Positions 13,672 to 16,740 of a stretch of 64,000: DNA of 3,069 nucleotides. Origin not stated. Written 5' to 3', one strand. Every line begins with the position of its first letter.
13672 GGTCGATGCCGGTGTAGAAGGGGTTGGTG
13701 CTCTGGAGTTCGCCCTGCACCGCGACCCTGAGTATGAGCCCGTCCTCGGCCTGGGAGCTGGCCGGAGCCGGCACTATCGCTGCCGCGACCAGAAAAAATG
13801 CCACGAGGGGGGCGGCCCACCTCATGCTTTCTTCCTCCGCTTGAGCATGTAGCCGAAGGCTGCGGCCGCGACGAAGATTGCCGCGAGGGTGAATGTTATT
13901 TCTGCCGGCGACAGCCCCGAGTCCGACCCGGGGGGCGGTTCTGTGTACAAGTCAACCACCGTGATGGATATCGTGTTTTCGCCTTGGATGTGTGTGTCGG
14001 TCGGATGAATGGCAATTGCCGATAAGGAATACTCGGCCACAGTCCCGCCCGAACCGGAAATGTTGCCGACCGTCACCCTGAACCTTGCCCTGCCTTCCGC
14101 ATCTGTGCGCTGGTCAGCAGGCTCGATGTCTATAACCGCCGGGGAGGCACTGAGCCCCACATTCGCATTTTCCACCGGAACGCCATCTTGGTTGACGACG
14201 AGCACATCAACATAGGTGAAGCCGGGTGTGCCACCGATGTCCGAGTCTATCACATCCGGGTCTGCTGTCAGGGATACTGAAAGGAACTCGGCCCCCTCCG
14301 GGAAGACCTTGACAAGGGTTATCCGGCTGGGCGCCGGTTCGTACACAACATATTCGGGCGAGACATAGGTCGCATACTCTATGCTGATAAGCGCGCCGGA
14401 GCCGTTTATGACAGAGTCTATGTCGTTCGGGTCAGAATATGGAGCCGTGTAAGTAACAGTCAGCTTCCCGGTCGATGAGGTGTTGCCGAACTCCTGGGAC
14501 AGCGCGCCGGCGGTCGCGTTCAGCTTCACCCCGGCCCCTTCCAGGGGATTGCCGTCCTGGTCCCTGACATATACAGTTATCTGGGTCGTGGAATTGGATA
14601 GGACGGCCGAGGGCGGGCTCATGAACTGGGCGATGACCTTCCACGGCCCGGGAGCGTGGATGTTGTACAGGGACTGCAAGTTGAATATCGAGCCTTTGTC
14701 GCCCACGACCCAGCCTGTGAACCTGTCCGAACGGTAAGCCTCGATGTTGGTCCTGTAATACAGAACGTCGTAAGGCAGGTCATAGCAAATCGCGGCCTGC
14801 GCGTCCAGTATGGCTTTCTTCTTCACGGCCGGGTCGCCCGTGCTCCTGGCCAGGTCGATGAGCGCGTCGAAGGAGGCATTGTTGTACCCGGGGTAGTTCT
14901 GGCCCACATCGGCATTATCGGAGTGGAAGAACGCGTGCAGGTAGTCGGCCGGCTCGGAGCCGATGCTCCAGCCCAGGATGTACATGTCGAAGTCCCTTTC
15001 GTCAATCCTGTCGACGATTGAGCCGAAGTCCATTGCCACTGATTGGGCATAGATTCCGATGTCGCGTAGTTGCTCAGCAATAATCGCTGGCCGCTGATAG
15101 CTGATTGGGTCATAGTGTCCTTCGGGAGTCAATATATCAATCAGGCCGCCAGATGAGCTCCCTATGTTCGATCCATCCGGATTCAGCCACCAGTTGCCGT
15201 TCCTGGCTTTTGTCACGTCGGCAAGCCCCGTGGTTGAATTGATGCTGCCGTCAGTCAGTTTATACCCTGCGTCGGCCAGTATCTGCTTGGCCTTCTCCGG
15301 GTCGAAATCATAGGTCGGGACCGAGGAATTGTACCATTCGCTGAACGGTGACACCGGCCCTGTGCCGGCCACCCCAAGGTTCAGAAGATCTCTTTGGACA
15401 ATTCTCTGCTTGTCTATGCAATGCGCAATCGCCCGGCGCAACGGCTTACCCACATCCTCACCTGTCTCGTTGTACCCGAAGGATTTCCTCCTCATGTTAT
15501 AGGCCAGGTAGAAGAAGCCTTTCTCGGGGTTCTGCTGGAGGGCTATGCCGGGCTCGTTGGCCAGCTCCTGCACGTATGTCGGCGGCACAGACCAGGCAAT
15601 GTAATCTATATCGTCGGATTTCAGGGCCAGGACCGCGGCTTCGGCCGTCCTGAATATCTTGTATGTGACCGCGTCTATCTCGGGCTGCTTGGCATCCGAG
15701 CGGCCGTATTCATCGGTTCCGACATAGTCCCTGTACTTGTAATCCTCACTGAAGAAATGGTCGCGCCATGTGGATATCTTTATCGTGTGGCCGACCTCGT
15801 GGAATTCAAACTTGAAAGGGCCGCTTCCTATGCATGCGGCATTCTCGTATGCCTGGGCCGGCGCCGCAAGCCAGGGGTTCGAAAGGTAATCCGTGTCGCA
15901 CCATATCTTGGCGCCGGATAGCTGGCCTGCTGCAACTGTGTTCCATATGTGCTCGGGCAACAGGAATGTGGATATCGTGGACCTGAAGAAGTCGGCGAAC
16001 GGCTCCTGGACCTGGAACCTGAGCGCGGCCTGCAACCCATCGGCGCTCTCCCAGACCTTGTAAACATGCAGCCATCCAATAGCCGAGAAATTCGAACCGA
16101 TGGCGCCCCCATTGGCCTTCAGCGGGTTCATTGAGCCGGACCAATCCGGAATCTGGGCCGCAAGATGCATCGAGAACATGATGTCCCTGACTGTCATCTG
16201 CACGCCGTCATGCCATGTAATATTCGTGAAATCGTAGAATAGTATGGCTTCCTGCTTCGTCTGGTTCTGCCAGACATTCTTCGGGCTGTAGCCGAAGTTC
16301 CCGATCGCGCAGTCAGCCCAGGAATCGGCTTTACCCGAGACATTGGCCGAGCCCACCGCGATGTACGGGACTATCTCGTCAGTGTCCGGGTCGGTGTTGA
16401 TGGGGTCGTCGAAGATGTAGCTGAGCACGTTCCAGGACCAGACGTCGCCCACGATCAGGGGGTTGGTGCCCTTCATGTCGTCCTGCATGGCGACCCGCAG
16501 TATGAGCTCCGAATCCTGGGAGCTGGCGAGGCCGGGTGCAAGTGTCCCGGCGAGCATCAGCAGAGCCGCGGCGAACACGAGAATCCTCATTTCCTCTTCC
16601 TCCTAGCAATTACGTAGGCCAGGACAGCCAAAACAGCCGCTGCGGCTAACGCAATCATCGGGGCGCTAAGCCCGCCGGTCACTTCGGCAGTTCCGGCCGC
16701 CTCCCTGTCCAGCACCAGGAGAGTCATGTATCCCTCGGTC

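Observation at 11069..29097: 18-kb co-directional surface-protein island: four membrane-anchored 'orphan' family-5 solute-binding paralogs coupled to two SBBP-propeller/PKD proteins, with no ABC transporter partner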

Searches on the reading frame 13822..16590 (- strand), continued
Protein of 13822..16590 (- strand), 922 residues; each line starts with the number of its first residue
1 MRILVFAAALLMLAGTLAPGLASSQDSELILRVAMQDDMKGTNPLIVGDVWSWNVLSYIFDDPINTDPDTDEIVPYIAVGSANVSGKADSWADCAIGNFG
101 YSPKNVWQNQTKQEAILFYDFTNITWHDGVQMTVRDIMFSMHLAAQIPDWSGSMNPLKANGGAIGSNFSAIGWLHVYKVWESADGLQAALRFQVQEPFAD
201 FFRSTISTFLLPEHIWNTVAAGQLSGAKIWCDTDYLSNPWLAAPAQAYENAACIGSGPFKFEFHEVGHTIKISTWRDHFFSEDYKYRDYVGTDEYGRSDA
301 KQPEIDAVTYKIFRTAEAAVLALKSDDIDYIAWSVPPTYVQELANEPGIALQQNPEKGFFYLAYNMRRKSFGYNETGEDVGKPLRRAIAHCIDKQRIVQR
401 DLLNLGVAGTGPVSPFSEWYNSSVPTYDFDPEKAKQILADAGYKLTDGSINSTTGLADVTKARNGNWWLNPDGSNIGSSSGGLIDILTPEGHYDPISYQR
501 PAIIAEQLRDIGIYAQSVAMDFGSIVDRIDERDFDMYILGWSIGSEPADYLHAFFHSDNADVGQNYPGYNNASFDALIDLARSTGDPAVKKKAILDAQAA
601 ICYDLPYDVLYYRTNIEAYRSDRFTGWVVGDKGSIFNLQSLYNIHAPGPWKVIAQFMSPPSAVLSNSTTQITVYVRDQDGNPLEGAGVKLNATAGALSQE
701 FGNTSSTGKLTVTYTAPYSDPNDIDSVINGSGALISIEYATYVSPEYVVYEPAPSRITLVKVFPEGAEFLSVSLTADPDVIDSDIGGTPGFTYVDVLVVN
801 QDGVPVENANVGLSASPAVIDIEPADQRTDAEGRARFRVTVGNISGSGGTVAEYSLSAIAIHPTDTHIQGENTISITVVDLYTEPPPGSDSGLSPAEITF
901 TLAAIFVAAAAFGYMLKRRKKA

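Call 49: search_solved_structures(query=window:13822-16590:-, max_evalue=1e-12, show_alignments=4)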
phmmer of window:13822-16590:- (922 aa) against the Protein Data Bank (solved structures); distinct sequences matched with E-value up to 1e-12: 10.
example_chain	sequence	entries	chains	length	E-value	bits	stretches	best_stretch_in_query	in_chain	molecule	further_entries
1xoc_A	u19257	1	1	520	2.9e-26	95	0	502-640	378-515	Oligopeptide-binding protein appA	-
5u4o_A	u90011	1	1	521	4.2e-17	64.7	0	301-444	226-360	ABC transporter substrate-binding protein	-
1dpp_A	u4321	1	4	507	1.6e-16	62.7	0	300-444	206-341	DIPEPTIDE BINDING PROTEIN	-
8z1z_F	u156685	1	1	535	1.8e-16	62.6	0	300-444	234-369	Dipeptide-binding protein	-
8z1y_F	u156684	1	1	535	1.9e-16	62.5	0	300-444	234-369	Dipeptide-binding protein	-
1dpe_A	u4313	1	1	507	4e-16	61.4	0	300-444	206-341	DIPEPTIDE-BINDING PROTEIN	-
3m8u_A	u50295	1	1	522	1.2e-15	59.8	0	287-444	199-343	Heme-binding protein A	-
5f1q_A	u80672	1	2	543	1.1e-13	53.4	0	490-633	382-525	Periplasmic dipeptide transport protein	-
9pv8_A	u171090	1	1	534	3.3e-13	51.8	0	299-445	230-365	Oligopeptide-binding protein OppA3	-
1uqw_A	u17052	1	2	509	9.7e-13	50.2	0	504-637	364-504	PUTATIVE BINDING PROTEIN YLIB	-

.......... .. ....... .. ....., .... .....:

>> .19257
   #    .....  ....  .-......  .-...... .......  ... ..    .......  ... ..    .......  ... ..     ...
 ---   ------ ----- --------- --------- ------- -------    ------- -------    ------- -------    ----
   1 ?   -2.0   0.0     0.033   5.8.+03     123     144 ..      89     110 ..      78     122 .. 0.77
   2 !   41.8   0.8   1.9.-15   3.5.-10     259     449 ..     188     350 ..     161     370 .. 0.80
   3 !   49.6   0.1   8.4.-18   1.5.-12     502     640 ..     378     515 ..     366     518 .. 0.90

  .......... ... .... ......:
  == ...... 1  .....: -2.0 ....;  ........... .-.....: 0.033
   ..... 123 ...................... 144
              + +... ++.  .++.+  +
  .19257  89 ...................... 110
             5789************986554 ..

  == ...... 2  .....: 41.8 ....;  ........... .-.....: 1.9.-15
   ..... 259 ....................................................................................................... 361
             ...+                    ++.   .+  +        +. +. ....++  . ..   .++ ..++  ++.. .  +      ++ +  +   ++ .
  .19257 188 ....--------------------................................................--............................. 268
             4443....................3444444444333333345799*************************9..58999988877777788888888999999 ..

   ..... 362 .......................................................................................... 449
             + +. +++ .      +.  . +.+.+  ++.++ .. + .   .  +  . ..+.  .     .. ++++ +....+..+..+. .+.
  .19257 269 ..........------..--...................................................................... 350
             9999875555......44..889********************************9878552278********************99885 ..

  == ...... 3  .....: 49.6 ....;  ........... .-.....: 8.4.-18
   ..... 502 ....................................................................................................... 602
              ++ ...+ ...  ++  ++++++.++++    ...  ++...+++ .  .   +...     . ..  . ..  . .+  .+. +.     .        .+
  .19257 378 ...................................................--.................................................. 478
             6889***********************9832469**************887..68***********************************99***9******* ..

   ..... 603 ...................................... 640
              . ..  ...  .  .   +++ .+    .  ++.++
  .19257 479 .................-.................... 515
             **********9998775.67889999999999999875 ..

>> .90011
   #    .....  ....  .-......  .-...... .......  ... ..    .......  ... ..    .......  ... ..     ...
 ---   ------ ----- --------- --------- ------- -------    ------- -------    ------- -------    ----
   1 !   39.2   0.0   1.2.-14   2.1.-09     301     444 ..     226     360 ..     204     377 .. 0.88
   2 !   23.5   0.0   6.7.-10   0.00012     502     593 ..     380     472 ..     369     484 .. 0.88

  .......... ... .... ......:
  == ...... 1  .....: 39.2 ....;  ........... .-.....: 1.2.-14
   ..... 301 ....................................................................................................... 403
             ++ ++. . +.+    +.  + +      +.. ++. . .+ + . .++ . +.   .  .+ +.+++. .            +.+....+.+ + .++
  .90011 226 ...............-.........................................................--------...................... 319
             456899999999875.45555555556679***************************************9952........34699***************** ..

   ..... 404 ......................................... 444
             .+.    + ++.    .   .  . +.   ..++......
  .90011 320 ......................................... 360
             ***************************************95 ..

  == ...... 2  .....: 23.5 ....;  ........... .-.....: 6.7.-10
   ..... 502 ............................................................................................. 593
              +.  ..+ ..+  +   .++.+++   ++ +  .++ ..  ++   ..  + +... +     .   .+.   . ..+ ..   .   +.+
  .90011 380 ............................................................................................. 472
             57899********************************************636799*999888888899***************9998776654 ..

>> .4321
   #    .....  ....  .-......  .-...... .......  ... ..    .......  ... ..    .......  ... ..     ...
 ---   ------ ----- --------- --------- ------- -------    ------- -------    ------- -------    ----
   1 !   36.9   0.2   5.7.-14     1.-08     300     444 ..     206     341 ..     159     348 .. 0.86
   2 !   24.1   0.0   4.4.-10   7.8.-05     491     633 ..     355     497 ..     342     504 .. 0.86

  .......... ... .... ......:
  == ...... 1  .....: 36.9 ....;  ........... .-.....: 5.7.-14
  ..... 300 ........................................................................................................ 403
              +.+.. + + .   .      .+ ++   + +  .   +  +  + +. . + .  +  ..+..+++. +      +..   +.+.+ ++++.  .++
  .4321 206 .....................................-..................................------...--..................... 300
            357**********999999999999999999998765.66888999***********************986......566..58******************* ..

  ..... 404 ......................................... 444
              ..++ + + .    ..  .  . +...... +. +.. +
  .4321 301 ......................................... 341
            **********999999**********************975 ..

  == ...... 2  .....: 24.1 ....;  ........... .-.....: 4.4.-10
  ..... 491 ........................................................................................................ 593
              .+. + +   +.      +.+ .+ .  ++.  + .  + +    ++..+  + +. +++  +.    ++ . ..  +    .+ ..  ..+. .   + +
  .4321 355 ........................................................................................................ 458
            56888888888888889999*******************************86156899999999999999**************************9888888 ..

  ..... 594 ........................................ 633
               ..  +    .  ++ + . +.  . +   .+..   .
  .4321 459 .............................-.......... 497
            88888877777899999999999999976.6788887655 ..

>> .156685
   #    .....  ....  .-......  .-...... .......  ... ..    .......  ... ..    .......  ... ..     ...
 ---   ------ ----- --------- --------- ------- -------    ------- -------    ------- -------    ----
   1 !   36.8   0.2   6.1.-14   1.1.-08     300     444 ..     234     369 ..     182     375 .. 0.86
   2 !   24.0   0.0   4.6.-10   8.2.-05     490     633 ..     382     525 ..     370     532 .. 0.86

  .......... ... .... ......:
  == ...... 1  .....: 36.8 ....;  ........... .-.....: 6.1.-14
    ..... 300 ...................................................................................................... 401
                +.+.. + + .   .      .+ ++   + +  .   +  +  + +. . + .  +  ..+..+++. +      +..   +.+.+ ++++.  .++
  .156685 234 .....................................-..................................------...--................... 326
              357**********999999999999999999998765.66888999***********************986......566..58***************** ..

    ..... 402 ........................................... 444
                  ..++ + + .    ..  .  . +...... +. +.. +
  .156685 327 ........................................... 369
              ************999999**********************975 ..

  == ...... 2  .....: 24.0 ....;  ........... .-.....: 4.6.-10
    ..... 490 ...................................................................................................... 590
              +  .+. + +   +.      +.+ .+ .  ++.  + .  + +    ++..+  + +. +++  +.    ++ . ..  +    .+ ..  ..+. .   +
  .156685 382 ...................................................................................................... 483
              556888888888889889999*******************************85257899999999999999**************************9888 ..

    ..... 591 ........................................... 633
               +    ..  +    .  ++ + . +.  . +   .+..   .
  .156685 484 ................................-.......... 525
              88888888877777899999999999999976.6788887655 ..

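Call 73: find_encoding_contigs(protein=window:13822-16590:-, flank=2000, max_places=4)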
Protein window:13822-16590:- (922 aa): 6 contigs read that carry it; 1 place shown.
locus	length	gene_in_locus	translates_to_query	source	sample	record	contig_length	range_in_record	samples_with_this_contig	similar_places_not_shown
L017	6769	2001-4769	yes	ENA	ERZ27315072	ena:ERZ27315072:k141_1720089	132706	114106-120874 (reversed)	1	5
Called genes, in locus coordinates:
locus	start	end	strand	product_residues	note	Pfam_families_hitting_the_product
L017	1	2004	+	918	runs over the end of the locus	PF00496:SBP_bac_5, PF09134:Invasin_D3 (faint), PF02369:Big_1 (faint)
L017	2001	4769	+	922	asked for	PF00496:SBP_bac_5, PF02369:Big_1, PF09134:Invasin_D3 (weak), PF24107:DUF7382 (faint), PF13620:CarboxypepD_reg (faint), PF17789:MG4 (faint)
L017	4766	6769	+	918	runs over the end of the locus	PF00496:SBP_bac_5, PF02369:Big_1 (weak), PF09134:Invasin_D3 (faint)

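Call 74: find_encoding_contigs(protein=P0008, flank=10000, max_places=3)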
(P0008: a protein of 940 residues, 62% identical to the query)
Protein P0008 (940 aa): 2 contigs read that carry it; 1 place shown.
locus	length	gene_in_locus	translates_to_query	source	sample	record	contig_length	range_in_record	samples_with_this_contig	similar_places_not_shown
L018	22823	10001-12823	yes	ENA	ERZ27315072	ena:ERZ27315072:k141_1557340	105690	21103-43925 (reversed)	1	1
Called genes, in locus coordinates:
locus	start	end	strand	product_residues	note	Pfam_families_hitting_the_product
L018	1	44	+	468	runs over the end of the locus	-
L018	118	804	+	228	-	-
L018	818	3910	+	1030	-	PF07728:AAA_5, PF01078:Mg_chelatase, PF17863:AAA_lid_2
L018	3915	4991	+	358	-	PF00158:Sigma54_activat (faint), PF07728:AAA_5, PF00493:MCM (weak), PF01078:Mg_chelatase, PF17863:AAA_lid_2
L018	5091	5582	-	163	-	PF23928:DUF7266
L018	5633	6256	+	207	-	PF09858:DUF2085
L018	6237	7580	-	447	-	PF02878:PGM_PMM_I, PF02879:PGM_PMM_II, PF02880:PGM_PMM_III, PF00408:PGM_PMM_IV (weak)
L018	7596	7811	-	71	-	PF01423:LSM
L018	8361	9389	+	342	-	PF09339:HTH_IclR (faint), PF13463:HTH_27 (faint), PF13601:HTH_34 (weak), PF24266:HTH_HVO_0163_N, PF01047:MarR (faint), PF12802:MarR_2, PF12840:HTH_20 (weak), PF13412:HTH_24, +2 more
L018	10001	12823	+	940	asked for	PF00496:SBP_bac_5, PF09134:Invasin_D3 (weak), PF02369:Big_1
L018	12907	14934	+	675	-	PF00528:BPD_transp_1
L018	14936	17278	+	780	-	PF12911:OppC_N (faint), PF13360:PQQ_2 (faint), PF13570:Beta-prop_ACSF4 (faint), PF00528:BPD_transp_1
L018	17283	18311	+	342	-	PF00005:ABC_tran, PF08352:oligo_HPY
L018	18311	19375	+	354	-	PF00005:ABC_tran, PF08352:oligo_HPY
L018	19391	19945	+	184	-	-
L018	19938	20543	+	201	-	-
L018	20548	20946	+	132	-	PF02310:B12-binding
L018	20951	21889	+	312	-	PF03308:MeaB, PF02492:cobW (faint)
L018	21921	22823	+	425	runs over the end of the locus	PF01964:ThiC_Rad_SAM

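Call 86: search_protein_families(library=pfam, proteins=[L018:8361-9389:+], max_evalue=0.001)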
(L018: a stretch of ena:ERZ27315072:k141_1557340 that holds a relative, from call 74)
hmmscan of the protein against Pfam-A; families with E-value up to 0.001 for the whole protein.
L018:8361-9389:+ (342 aa): 13 families
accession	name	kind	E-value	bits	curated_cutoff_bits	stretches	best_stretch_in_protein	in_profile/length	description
PF13412.12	HTH_24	-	8.5e-15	54.5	21.9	1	280-324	2-46/48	Winged helix-turn-helix DNA-binding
PF24266.1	HTH_HVO_0163_N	-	2.6e-14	53.4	31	1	211-269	4-62/70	HVO_0163, N-terminal HTH domain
PF12840.13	HTH_20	-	1.9e-12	47.4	27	1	281-325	4-48/51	Helix-turn-helix domain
PF12802.13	MarR_2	-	2.2e-12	47.4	27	1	279-325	3-50/61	MarR family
PF01022.26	HTH_5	-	1.6e-10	41.1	22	1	283-325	4-45/47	Bacterial regulatory protein, arsR family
PF01047.28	MarR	-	4.4e-10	39.7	24.6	1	280-328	2-50/59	MarR family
PF13463.12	HTH_27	-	9.9e-08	32.6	22.2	0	280-338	2-62/68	Winged helix DNA-binding domain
PF13601.12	HTH_34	-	1.4e-06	28.8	27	1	212-258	3-49/80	Winged helix DNA-binding domain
PF09339.16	HTH_IclR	-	3e-06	27.4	22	0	284-325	6-48/52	IclR helix-turn-helix domain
PF13545.12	HTH_Crp_2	-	1.3e-05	25.5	27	0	295-328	22-54/70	Crp-like helix-turn-helix domain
PF01978.25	TrmB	-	2.7e-05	24.3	25.6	0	213-269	12-67/68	Sugar-specific transcriptional regulator TrmB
PF19187.6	HTH_PafC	-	4.6e-05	23.7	32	0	284-328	7-51/115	PafC helix-turn-helix domain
PF25212.1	HVO_A0114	-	0.00067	19.8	27.6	0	279-338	20-79/84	HVO_A0114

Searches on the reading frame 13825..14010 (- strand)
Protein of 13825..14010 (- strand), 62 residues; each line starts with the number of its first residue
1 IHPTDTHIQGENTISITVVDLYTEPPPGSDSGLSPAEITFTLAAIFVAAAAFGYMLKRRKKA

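Call 39: search_protein_families(library=ncbifam, proteins=[window:13825-14010:-], max_evalue=10)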
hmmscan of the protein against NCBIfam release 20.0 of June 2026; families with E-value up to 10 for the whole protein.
seq(62 aa): 1 family
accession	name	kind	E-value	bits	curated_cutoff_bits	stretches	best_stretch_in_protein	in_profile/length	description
TIGR01167.1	LPXTG_anchor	domain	0.022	15.4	15.9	1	39-61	12-33/34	LPXTG cell wall anchor domain-containing protein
